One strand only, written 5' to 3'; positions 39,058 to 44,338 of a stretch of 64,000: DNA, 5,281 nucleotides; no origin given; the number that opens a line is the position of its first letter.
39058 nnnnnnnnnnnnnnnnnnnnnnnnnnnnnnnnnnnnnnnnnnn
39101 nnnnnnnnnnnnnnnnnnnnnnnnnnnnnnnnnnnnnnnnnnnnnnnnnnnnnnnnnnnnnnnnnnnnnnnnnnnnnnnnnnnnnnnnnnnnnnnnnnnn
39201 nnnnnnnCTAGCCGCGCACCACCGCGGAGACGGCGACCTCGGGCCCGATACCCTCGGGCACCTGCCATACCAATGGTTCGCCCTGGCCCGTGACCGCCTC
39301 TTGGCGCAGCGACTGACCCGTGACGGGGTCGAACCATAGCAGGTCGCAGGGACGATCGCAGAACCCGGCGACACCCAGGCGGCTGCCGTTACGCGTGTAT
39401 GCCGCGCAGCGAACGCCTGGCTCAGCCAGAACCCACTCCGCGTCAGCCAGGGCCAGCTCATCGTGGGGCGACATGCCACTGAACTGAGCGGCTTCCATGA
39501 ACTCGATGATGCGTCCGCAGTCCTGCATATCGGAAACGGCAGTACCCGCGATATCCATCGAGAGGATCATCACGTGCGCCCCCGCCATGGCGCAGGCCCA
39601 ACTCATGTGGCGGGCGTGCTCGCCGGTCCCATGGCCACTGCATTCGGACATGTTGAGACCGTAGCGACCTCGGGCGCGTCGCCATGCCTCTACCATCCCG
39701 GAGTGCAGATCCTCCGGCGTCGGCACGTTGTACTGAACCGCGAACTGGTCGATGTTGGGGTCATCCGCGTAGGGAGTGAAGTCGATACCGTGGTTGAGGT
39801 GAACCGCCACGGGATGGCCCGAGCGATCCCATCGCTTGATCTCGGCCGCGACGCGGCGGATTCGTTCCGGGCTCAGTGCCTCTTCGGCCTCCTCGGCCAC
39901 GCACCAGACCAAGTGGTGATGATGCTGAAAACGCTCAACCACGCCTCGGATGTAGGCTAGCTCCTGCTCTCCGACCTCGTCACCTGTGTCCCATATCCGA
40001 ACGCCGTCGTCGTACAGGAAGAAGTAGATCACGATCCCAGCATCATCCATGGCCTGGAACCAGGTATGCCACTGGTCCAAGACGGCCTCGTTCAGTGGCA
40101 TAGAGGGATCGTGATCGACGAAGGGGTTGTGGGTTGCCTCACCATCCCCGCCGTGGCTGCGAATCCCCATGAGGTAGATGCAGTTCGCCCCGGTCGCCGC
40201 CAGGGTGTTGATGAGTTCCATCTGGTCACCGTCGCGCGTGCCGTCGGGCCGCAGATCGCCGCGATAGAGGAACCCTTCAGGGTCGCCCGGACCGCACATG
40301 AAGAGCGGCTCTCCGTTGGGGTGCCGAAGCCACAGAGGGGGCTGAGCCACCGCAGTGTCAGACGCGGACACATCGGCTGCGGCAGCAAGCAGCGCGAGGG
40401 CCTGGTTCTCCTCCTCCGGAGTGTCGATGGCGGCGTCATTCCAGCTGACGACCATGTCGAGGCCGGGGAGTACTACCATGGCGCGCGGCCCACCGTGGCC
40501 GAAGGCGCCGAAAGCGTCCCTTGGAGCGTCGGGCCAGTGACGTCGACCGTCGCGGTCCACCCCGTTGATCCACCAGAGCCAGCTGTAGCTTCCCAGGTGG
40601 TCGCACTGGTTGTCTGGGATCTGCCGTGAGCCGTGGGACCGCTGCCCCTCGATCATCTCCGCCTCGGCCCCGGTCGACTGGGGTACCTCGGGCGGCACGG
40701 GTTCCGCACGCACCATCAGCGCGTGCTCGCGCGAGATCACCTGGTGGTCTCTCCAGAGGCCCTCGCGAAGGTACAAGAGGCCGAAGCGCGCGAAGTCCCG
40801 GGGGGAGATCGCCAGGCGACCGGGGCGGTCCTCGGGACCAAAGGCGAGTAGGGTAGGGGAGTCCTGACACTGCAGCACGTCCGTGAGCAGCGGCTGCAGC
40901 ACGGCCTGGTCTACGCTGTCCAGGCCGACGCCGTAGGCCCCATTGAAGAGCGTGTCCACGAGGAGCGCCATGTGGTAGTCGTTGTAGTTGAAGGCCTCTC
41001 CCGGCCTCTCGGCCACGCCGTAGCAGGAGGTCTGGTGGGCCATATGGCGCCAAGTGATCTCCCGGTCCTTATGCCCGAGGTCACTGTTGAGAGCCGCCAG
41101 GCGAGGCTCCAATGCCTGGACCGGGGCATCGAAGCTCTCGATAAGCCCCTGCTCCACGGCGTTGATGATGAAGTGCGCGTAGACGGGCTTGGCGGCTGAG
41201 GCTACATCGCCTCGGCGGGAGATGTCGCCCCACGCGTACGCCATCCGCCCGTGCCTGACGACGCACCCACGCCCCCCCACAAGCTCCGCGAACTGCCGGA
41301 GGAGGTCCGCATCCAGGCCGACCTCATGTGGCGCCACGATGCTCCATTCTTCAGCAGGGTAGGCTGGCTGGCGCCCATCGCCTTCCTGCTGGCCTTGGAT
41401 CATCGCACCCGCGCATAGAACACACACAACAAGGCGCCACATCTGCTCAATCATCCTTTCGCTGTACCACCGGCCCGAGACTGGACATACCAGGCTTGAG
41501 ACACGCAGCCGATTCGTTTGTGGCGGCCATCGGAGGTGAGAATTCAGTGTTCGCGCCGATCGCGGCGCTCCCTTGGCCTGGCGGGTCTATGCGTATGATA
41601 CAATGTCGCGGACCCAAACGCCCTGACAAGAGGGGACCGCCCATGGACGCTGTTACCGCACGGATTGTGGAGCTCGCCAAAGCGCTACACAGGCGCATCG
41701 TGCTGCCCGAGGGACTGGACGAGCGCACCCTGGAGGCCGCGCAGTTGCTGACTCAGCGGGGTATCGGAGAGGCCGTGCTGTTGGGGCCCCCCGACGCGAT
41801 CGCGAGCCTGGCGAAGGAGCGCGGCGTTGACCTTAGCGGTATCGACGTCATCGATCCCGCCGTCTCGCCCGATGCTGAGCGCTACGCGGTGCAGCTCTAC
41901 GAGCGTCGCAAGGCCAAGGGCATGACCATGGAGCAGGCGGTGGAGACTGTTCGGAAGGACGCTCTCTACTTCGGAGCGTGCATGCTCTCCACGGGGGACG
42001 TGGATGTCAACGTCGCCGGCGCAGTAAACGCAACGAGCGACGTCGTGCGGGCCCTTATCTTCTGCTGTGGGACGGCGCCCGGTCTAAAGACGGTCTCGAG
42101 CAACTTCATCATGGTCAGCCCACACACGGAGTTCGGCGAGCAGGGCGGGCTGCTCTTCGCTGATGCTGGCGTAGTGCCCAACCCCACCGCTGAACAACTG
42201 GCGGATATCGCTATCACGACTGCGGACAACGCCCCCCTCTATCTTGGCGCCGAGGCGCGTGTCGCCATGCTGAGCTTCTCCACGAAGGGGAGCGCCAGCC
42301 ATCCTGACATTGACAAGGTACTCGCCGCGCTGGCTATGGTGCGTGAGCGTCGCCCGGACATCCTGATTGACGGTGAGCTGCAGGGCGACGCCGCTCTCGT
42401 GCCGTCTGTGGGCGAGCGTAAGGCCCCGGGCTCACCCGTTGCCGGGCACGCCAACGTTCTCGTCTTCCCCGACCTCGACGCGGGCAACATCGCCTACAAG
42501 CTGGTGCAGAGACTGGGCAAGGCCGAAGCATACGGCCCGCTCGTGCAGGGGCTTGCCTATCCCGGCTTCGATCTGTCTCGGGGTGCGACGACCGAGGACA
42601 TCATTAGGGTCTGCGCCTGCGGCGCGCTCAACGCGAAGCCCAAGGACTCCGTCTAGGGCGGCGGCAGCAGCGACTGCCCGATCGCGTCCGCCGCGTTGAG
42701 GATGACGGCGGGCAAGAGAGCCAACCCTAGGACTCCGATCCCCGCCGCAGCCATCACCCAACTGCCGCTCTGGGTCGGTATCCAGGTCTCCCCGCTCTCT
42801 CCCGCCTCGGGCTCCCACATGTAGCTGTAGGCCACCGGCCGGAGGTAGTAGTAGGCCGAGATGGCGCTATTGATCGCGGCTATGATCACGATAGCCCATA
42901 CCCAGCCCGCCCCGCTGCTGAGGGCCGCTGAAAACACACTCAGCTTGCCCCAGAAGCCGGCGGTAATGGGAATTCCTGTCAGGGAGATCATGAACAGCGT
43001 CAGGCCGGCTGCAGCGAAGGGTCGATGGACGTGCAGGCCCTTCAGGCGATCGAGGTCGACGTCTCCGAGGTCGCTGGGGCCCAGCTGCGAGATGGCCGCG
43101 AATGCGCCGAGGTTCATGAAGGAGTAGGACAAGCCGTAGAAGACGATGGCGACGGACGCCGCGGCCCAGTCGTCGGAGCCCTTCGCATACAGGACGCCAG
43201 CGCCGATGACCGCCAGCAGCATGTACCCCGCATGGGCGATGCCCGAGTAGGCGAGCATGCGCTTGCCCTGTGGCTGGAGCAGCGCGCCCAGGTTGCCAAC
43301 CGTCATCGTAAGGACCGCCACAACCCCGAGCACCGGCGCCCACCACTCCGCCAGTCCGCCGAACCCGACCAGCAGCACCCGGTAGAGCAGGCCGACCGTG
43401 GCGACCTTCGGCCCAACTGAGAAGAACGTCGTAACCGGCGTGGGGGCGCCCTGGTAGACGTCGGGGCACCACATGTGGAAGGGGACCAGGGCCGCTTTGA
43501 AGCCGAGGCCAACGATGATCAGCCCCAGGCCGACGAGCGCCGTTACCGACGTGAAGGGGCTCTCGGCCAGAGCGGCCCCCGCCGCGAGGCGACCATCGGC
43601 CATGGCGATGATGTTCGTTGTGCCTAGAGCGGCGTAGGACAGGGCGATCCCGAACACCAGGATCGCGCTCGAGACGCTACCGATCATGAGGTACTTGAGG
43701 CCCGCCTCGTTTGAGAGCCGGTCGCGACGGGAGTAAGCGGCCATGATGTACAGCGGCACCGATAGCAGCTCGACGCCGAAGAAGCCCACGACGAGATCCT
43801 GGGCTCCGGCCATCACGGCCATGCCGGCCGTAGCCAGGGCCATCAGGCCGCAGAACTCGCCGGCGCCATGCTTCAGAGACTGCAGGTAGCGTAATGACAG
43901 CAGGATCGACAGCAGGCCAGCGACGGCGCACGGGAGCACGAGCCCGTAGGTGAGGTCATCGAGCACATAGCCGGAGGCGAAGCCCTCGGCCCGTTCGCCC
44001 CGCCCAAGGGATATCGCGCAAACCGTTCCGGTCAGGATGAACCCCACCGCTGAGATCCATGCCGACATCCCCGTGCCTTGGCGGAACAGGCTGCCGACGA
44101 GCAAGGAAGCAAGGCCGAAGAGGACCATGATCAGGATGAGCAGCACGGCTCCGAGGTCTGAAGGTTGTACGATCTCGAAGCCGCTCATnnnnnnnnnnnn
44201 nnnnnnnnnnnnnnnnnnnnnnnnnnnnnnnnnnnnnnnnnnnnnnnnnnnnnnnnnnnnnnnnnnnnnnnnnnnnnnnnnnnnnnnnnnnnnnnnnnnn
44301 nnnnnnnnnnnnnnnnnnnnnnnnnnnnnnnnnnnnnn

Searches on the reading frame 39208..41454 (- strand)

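Call 34: search_protein_families(library=pfam, proteins=[window:39208-41454:-], max_evalue=0.00001)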
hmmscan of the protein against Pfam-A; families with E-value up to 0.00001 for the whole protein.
window:39208-41454:- (748 aa): 1 family
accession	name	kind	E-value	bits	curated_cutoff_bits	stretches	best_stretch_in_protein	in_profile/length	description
PF00144.29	Beta-lactamase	-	7e-06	25.9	27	0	51-192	4-180/329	Beta-lactamase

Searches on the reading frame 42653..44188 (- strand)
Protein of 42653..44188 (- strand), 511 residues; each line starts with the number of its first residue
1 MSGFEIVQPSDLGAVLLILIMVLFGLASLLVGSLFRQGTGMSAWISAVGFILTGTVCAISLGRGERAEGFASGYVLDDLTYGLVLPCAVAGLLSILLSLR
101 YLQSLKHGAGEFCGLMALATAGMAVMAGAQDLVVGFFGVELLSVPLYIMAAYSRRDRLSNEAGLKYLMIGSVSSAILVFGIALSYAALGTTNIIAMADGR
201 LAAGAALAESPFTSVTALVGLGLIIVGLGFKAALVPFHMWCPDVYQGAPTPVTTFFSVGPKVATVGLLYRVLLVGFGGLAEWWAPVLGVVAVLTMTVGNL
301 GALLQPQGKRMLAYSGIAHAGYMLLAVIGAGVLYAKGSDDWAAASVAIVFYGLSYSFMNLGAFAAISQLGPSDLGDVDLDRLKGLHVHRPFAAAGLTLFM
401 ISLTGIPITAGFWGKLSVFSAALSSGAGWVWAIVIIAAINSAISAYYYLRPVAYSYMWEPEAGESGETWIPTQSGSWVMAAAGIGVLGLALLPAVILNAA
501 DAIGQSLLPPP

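Call 34: search_protein_families(library=pfam, proteins=[window:42653-44188:-], max_evalue=0.00001)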
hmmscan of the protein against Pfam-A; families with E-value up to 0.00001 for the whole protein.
window:42653-44188:- (511 aa): 1 family
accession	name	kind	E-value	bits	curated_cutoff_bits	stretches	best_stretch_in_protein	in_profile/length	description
PF00361.26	Proton_antipo_M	-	9.2e-63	212.6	21.5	1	129-437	1-290/294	NADH:quinone oxidoreductase/Mrp antiporter, TM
